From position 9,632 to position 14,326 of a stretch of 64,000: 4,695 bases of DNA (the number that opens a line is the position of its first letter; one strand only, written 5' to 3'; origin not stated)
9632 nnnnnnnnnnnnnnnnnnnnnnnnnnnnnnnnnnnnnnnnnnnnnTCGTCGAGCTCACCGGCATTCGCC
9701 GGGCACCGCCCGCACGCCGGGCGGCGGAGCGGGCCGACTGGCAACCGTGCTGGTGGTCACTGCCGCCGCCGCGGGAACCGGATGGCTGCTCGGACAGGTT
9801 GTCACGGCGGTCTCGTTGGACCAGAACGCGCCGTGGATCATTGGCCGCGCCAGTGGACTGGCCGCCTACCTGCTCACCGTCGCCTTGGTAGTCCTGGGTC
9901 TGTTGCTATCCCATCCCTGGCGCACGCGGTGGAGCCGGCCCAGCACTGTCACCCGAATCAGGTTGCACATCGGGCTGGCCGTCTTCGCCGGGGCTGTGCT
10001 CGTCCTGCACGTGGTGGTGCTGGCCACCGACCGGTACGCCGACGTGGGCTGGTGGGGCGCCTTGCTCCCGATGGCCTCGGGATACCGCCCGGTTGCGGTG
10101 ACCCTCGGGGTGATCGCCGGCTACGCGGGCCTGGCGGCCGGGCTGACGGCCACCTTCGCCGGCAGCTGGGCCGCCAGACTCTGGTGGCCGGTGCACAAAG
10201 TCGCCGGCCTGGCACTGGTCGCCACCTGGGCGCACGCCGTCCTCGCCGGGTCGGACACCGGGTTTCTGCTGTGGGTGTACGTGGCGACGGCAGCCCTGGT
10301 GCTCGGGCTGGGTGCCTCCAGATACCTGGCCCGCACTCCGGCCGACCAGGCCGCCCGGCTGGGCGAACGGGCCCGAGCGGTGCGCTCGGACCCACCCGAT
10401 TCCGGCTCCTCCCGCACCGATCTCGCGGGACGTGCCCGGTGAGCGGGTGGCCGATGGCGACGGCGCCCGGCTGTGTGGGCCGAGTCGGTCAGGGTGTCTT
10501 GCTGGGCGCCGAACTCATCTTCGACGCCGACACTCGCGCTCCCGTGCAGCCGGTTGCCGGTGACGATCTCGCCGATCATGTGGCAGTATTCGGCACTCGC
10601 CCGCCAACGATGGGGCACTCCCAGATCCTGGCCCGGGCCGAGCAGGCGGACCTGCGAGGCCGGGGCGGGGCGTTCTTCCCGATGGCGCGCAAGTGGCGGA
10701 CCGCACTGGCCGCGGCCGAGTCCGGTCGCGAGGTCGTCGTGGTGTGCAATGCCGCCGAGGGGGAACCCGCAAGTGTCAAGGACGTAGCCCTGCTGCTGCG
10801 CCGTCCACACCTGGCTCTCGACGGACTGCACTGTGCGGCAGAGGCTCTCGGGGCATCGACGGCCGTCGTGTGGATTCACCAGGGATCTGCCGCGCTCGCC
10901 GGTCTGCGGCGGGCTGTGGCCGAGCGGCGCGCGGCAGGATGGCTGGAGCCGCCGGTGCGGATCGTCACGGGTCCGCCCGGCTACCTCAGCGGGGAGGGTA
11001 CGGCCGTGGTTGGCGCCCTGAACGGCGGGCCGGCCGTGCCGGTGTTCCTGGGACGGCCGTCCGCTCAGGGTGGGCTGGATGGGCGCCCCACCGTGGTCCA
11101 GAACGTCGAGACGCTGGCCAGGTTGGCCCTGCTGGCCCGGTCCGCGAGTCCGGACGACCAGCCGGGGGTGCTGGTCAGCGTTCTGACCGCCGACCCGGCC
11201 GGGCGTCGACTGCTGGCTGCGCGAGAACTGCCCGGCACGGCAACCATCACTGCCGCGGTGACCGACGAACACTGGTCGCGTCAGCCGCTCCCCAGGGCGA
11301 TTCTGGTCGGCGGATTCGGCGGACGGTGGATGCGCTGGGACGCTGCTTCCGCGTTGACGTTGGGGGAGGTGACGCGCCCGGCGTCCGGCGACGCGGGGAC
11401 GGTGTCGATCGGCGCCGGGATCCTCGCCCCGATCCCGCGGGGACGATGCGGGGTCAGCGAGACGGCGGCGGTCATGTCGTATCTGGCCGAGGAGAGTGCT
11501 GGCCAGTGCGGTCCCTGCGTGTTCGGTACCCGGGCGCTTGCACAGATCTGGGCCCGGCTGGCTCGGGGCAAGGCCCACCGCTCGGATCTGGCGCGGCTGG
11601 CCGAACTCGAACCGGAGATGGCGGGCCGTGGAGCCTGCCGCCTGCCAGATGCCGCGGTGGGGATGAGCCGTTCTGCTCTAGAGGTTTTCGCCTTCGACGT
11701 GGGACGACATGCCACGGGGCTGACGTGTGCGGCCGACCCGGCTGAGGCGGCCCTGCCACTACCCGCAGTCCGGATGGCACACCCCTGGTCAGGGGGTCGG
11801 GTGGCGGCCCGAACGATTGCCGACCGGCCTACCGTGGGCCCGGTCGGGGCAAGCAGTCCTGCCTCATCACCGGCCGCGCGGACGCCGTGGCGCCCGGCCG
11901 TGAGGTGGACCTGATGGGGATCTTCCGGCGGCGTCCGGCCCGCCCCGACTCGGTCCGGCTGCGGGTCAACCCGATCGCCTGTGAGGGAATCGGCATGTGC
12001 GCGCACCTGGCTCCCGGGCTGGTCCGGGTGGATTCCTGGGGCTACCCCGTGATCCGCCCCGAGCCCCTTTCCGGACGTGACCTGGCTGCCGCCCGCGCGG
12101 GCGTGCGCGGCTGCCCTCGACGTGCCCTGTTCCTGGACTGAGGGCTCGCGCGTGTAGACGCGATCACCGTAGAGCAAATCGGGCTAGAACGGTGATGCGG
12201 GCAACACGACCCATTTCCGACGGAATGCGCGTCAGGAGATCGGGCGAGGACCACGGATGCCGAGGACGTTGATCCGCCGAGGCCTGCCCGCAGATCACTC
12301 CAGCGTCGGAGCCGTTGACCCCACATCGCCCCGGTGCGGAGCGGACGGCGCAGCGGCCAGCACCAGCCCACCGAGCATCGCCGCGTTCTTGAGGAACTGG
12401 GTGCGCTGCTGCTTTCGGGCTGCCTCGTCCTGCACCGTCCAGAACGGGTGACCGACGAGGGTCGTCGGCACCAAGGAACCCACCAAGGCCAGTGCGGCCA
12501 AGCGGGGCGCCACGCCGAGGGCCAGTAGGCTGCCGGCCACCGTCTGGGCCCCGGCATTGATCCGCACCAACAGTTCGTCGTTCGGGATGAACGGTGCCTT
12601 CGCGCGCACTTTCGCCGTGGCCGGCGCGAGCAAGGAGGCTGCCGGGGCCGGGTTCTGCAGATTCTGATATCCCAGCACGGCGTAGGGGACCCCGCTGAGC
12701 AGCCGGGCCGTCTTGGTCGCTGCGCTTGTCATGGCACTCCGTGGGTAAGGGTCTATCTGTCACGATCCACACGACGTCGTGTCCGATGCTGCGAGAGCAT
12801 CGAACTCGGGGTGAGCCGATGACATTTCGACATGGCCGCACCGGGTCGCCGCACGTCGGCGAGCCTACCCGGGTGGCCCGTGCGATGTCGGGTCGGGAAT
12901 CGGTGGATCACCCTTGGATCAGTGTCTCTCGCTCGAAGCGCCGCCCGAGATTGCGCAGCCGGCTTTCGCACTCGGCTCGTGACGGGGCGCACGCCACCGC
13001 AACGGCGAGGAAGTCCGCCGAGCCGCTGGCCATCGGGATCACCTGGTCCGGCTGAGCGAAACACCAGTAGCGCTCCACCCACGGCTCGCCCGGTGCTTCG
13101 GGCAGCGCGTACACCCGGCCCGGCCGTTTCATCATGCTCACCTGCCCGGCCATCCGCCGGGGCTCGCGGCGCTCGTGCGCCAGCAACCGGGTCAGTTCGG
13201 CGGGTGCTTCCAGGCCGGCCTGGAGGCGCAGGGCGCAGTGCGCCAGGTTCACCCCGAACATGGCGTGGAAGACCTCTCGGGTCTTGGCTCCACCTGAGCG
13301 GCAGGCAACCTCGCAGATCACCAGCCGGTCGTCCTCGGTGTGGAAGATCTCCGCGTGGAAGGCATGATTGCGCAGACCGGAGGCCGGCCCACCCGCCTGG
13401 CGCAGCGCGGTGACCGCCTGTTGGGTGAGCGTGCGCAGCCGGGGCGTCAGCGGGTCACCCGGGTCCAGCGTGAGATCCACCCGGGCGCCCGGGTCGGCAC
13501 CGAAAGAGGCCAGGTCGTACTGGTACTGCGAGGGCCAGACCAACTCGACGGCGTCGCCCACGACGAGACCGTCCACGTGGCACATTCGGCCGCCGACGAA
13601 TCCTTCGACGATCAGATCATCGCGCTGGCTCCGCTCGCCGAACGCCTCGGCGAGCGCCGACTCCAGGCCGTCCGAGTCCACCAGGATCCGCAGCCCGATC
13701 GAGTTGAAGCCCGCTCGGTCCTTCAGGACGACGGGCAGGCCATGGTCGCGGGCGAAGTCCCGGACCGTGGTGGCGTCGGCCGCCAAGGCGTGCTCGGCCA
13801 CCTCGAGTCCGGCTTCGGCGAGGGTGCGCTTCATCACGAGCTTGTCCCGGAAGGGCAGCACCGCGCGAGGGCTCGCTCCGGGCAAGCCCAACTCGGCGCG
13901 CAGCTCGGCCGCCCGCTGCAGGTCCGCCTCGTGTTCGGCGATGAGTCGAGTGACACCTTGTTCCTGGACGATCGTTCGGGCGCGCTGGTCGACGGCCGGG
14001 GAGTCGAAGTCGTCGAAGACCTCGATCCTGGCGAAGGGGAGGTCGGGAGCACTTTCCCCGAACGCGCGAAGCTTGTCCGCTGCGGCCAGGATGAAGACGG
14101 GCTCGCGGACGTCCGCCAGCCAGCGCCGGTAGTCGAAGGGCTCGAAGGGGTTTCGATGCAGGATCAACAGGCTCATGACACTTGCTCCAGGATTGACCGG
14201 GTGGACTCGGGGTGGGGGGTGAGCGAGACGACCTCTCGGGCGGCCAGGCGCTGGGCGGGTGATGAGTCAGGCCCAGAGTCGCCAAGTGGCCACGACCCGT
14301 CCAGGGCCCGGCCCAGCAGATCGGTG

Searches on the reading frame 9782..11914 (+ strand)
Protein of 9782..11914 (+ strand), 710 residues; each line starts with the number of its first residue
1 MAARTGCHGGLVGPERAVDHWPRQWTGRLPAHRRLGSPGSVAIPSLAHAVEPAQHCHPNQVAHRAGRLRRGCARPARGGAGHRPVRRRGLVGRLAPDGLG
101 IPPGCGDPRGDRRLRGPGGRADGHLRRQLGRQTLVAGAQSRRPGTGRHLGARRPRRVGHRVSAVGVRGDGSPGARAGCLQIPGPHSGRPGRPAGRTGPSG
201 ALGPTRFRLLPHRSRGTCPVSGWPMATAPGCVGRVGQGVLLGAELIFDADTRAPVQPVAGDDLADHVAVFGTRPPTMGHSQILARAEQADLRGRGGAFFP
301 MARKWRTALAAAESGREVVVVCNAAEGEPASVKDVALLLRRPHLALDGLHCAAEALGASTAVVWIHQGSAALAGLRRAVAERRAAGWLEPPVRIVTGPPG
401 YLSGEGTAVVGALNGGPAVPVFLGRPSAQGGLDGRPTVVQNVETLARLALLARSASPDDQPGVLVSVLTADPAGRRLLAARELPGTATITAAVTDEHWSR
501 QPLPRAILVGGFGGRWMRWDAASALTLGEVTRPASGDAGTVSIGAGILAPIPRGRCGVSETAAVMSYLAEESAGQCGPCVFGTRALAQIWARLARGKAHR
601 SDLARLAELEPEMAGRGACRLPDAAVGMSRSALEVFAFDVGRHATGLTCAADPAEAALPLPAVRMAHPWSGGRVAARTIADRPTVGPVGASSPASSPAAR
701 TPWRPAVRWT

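Call 7: search_protein_families(library=pfam, proteins=[window:9782-11914:+], max_evalue=0.001)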
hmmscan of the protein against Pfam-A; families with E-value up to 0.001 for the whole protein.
window:9782-11914:+ (710 aa): 2 families
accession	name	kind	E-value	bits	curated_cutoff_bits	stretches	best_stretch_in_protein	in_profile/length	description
PF01512.22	Complex1_51K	-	2.1e-28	99.6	31.2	1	287-448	2-148/150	Nuo51 FMN-binding domain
PF10589.14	NADH_4Fe-4S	-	4.9e-18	65.2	23.5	1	562-643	4-85/85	NADH-ubiquinone oxidoreductase-F iron-sulfur binding region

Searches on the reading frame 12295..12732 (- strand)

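Call 57: search_protein_families(library=pfam, proteins=[window:12295-12732:-], max_evalue=0.001)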
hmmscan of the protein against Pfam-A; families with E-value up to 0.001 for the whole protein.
window:12295-12732:- (145 aa): 1 family
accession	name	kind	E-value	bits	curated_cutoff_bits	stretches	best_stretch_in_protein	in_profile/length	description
PF07681.17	DoxX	-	1.2e-08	35.9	23.6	1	8-95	4-84/85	DoxX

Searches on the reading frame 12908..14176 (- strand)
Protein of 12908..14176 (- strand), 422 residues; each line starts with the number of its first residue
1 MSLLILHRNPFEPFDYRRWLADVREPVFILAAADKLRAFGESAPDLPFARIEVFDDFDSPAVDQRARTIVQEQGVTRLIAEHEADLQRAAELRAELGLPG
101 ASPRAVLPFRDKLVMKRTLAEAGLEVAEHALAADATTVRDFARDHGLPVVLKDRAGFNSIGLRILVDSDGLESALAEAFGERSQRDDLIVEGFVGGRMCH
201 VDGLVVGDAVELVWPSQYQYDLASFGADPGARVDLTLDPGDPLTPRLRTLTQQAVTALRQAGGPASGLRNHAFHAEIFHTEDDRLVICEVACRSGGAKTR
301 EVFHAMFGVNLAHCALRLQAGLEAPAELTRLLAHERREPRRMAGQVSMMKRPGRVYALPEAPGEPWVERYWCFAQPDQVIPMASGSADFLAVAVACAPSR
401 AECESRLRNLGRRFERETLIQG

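Call 7: search_protein_families(library=pfam, proteins=[window:12908-14176:-], max_evalue=0.001)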
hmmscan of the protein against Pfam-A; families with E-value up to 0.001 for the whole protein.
window:12908-14176:- (422 aa): 4 families
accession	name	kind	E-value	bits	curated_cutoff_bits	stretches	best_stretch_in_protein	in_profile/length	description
PF13535.11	ATP-grasp_4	-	5e-06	26.7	27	1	147-297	3-156/160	ATP-grasp domain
PF02786.22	CPSase_L_D2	-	4.8e-05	23.4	19.8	1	111-211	1-105/211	Carbamoyl-phosphate synthase L chain, ATP binding domain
PF02222.28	ATP-grasp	-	0.00015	21.9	27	0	119-194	3-76/179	ATP-grasp domain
PF18603.7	LAL_C2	-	0.00039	21.1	29.4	0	351-410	7-69/78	L-amino acid ligase C-terminal domain 2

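Call 78: search_protein_families(library=ncbifam, proteins=[window:12908-14176:-], max_evalue=0.0001)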
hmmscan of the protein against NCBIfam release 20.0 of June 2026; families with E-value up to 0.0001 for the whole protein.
window:12908-14176:- (422 aa): 12 families
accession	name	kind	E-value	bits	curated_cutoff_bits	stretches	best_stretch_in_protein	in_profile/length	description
NF002563.0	PRK02186.1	subfamily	4.5e-21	74.8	625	1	57-332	53-315/890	argininosuccinate lyase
NF004680.0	PRK06019.1-6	equivalog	6.6e-09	34.9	327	1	101-179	106-185/405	5-(carboxyamino)imidazole ribonucleotide synthase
TIGR01205.1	D_ala_D_alaTIGR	subfamily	3.1e-07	29.7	245.65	1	111-202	106-199/318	D-alanine--D-alanine ligase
NF002378.0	PRK01372.1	subfamily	1.9e-06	26.8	243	1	111-201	100-186/305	D-alanine--D-alanine ligase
TIGR01161.1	purK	equivalog_domain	2.2e-06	27.2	318.4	1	101-194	88-178/362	5-(carboxyamino)imidazole ribonucleotide synthase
NF002525.0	PRK01966.1-1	equivalog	2.7e-06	26.6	457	1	110-295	139-321/364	D-alanine--D-alanine ligase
NF004679.0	PRK06019.1-5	equivalog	5.5e-06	25.4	326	1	102-194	90-180/376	5-(carboxyamino)imidazole ribonucleotide synthase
NF005543.0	PRK07206.1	subfamily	6.1e-06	25.1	302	1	29-317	31-311/416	hypothetical protein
TIGR03103.1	trio_acet_GNAT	equivalog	7.1e-06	24.8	569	1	110-209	296-395/547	N-acetylglutaminylglutamine synthetase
NF010623.0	PRK14016.1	subfamily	8.3e-06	24.2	877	1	110-206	213-310/871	cyanophycin synthetase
TIGR02068.2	cya_phycin_syn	equivalog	3.3e-05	22.1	850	1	110-206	212-309/862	cyanophycin synthetase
NF009402.0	PRK12767.1-1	equivalog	4.4e-05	22.5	218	0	64-195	63-194/329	carbamoyl phosphate synthase-like protein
